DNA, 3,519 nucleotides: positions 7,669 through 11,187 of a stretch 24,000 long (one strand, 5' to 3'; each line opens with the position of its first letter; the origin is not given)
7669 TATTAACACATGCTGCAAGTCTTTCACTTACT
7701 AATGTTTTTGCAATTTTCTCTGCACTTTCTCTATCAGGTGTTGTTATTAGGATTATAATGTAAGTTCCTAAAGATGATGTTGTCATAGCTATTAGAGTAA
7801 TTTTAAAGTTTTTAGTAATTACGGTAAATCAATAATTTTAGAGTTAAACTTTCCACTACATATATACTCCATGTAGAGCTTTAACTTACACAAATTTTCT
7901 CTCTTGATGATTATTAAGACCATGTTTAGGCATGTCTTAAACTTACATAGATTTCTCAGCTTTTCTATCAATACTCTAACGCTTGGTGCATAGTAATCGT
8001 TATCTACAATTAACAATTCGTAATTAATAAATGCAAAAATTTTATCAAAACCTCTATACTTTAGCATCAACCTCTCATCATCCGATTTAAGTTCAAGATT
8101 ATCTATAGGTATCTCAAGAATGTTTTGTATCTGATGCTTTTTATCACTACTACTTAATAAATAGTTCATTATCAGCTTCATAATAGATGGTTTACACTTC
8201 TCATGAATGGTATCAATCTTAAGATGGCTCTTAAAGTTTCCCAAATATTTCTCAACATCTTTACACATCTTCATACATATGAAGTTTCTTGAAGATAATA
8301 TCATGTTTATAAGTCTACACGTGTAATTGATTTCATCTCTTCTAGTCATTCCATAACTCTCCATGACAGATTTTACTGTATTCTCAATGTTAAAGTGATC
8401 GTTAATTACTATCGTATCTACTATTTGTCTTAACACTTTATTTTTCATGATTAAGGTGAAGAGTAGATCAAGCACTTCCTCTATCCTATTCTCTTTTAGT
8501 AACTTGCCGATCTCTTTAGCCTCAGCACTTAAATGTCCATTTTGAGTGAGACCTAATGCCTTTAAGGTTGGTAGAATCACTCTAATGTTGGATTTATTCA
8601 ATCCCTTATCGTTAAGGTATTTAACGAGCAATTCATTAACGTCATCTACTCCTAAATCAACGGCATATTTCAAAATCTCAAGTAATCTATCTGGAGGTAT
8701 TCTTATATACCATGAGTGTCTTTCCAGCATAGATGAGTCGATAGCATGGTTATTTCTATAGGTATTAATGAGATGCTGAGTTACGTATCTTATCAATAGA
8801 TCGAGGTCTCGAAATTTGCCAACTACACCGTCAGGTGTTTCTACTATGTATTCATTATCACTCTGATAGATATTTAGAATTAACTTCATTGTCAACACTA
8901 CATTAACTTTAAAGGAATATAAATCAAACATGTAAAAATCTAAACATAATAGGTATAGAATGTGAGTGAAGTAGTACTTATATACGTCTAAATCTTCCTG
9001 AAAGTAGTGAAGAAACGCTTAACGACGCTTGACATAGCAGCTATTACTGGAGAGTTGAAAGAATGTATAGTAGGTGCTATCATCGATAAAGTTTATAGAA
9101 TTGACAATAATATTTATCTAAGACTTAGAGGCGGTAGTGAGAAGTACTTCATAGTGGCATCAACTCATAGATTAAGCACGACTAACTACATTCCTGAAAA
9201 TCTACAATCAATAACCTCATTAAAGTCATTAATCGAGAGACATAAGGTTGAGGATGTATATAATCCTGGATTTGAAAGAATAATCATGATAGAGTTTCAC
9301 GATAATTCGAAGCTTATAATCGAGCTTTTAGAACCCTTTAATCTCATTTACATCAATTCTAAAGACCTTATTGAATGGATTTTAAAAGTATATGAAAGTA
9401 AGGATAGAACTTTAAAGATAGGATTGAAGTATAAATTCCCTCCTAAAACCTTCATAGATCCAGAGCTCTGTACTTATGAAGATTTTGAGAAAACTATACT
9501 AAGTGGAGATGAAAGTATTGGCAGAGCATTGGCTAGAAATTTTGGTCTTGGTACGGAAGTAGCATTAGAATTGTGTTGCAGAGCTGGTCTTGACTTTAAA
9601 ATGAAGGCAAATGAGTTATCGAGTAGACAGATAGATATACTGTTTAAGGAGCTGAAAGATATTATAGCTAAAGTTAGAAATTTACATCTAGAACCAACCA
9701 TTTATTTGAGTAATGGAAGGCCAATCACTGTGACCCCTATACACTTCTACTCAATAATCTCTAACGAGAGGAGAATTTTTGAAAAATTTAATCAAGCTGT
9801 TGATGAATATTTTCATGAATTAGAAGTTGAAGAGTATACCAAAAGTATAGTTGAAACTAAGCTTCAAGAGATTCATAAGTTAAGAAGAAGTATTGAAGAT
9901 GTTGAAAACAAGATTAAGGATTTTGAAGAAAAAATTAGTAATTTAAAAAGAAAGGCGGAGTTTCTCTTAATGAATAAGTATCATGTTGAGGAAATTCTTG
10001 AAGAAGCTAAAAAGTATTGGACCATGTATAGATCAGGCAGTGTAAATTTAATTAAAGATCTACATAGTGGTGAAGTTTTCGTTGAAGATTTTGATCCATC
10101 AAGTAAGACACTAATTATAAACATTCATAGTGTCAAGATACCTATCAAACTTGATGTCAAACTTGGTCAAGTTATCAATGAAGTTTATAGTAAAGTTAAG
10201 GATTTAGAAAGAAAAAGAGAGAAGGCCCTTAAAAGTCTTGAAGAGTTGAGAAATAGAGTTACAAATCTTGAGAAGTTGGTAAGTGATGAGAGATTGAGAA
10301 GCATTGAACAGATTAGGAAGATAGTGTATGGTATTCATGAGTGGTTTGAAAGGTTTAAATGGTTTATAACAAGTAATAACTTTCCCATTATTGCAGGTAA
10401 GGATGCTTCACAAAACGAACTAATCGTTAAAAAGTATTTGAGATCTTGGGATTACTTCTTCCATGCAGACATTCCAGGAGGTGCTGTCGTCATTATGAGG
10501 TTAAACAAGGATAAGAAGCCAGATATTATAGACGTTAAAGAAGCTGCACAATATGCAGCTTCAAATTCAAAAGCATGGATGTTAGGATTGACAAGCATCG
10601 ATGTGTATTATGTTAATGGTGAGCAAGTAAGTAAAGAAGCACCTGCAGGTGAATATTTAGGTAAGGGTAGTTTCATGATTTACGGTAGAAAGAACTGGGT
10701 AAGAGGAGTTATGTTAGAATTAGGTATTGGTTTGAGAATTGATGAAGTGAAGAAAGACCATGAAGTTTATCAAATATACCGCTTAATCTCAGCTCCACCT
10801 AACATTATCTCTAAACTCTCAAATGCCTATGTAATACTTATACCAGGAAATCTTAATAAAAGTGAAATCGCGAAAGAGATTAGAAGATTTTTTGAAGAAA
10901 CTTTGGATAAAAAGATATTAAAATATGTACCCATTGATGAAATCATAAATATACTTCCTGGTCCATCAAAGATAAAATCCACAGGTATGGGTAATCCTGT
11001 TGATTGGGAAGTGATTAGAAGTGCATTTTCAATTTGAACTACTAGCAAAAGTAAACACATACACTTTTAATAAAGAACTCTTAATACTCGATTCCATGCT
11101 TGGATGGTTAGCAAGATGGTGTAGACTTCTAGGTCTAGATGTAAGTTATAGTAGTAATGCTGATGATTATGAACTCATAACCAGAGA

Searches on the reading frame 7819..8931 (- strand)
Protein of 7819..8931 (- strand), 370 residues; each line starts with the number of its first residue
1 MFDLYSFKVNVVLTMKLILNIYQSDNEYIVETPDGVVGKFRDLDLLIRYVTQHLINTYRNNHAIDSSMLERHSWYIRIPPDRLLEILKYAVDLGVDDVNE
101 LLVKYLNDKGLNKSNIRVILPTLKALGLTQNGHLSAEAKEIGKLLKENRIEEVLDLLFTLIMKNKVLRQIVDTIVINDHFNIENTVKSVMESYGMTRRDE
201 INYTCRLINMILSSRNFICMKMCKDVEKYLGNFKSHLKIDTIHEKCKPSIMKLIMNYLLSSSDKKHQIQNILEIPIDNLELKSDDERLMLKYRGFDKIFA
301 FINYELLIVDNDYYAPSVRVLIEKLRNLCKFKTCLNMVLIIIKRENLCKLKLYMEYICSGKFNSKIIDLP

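Call 8: search_protein_families(library=pfam, proteins=[window:7819-8931:-], max_evalue=0.01)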
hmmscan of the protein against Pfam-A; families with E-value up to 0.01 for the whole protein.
window:7819-8931:- (370 aa): 0 families

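Call 14: search_protein_families(library=ncbifam, proteins=[window:7819-8931:-], max_evalue=1)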
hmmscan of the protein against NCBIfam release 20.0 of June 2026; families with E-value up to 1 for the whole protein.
window:7819-8931:- (370 aa): 0 families

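Call 15: search_protein_families(library=pfam, proteins=[window:7819-8931:-], max_evalue=10)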
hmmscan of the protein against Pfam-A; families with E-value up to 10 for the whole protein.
window:7819-8931:- (370 aa): 2 families
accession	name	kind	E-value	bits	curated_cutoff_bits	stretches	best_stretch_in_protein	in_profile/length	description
PF20451.3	Calmod_bind_M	-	0.17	12.9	24.5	1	143-178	20-55/67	Calmodulin binding protein central domain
PF07261.16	DnaB_2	-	0.17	12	22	1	139-192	6-58/74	Replication initiation and membrane attachment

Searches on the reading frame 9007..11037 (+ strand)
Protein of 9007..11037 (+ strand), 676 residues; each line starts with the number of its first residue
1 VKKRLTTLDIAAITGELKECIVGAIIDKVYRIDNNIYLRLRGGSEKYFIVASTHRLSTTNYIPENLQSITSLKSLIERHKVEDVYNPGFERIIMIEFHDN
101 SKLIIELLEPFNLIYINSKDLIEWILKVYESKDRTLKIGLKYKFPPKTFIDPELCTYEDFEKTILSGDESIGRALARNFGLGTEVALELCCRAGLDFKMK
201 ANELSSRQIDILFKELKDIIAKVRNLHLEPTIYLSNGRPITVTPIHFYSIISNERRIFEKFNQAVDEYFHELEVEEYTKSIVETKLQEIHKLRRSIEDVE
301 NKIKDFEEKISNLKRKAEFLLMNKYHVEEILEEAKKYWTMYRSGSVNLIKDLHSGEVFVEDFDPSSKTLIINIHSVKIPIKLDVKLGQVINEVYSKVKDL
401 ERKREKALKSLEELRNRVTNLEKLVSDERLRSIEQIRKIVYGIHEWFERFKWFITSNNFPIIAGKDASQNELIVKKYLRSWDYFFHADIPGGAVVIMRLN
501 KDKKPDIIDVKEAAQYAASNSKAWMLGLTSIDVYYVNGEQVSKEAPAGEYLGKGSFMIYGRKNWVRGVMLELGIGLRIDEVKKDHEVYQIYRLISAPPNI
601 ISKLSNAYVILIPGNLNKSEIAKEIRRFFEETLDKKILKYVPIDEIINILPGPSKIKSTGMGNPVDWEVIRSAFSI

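Call 8: search_protein_families(library=pfam, proteins=[window:9007-11037:+], max_evalue=0.01)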
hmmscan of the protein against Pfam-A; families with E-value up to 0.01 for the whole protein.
window:9007-11037:+ (676 aa): 6 families
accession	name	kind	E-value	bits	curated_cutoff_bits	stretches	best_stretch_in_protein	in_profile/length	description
PF05833.16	NFACT_N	-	3.2e-44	151.9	31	1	8-437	3-431/456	NFACT N-terminal and middle domains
PF05670.18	NFACT-R_1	-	5.7e-34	117.4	29.8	1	450-560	2-112/112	NFACT protein RNA binding domain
PF15619.11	Lebercilin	-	2.8e-05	24.2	34.3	1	283-337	113-165/193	Ciliary protein causing Leber congenital amaurosis disease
PF08702.15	Fib_alpha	-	0.00011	22.8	29.9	1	255-316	69-131/143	Fibrinogen alpha/beta chain family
PF00416.27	Ribosomal_S13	-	0.00026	21.9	31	1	165-221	7-64/128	Ribosomal protein S13/S18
PF17749.6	MIP-T3_C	-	0.0071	16.8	25.8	0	288-331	111-151/154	Microtubule-binding protein MIP-T3 C-terminal region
